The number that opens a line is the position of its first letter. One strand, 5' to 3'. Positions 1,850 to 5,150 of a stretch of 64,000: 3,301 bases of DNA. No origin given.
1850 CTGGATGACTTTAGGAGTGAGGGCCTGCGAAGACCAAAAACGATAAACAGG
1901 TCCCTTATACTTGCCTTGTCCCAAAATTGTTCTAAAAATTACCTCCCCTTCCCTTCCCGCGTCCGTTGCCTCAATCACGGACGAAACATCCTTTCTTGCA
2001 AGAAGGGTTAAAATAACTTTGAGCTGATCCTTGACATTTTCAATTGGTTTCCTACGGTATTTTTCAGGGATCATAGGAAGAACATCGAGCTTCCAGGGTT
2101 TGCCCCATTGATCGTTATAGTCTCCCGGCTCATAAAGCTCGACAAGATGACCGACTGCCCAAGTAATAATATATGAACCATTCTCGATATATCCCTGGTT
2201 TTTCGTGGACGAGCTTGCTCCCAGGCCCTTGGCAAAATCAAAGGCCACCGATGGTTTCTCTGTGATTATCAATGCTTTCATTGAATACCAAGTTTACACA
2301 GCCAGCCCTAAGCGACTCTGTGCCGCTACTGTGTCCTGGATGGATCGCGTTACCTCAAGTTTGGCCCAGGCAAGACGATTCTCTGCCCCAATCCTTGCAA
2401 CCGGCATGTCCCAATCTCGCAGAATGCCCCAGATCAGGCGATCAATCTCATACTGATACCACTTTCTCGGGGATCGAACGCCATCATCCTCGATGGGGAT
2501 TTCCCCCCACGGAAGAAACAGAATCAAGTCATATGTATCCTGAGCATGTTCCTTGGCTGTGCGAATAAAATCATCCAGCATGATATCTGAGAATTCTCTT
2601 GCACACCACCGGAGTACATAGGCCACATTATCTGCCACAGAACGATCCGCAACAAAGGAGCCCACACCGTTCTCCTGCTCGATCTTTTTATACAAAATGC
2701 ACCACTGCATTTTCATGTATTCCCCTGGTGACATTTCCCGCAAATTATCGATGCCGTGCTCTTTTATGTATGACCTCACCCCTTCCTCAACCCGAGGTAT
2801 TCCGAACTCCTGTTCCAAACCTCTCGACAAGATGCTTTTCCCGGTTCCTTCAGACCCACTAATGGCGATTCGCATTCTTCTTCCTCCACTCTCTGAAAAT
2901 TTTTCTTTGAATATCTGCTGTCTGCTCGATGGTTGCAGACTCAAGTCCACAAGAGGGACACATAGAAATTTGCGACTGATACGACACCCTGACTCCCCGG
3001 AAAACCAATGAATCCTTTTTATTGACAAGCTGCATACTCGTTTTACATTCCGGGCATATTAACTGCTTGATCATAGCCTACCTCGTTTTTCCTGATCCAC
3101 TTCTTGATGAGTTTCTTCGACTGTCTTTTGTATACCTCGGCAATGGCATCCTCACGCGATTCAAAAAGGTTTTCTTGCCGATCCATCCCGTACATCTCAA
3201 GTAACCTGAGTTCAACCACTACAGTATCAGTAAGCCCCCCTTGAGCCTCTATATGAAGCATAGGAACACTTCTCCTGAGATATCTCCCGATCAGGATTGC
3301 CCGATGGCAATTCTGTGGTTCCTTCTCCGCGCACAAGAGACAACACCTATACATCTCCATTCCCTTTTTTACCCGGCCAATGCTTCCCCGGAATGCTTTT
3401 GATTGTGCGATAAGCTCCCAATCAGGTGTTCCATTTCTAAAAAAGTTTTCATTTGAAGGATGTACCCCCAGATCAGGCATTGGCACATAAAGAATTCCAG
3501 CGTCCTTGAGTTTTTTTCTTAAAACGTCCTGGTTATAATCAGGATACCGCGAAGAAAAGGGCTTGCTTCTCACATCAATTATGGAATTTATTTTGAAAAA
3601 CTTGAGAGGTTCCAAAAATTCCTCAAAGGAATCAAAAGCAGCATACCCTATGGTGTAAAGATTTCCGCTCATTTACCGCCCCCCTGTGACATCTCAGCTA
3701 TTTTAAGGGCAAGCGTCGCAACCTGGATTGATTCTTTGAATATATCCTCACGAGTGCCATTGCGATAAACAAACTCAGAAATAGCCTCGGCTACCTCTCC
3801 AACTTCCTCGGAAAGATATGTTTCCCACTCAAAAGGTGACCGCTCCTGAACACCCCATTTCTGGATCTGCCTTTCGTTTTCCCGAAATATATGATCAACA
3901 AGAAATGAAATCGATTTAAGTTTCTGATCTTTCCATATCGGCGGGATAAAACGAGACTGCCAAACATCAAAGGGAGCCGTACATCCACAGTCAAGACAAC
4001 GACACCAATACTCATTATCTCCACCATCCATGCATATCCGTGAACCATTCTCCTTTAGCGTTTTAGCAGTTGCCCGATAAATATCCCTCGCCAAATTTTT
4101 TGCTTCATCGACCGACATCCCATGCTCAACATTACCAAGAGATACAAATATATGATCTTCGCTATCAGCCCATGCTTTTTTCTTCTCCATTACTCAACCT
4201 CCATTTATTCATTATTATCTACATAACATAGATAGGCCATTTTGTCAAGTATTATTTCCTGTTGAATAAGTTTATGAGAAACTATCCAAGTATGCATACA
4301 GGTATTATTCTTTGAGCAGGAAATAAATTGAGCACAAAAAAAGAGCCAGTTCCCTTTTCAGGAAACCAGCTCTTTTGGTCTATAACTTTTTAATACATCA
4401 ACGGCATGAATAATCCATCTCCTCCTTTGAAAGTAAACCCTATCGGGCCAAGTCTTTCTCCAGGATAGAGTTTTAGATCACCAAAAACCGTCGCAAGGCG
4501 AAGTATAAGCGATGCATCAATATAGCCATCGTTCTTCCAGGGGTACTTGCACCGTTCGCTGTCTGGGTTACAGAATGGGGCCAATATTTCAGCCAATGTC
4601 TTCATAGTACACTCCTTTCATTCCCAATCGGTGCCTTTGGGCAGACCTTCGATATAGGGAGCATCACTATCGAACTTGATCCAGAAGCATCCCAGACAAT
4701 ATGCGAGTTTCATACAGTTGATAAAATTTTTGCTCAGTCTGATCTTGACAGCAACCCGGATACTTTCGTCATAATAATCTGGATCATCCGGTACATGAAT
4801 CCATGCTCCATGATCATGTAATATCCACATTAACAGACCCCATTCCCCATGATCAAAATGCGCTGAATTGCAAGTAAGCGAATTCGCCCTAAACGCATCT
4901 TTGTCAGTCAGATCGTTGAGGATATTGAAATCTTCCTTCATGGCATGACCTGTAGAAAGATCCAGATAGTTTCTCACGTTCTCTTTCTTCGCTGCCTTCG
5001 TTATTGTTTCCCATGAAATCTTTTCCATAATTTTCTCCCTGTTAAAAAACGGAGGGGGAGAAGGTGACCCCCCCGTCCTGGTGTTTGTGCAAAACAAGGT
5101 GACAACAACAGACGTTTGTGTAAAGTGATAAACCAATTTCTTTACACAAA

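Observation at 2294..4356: Accessory operon MazG-like / DUF488 / Zn-ribbon / NadR-like NTPase beside topB, with a Walker-A-dead paralog elsewhere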

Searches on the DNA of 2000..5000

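Call 98: search_rna_families(source=window, start=2000, end=5000, threshold=evalue, max_evalue=1)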
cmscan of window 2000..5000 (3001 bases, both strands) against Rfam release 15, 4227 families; matches with E-value up to 1: 0.
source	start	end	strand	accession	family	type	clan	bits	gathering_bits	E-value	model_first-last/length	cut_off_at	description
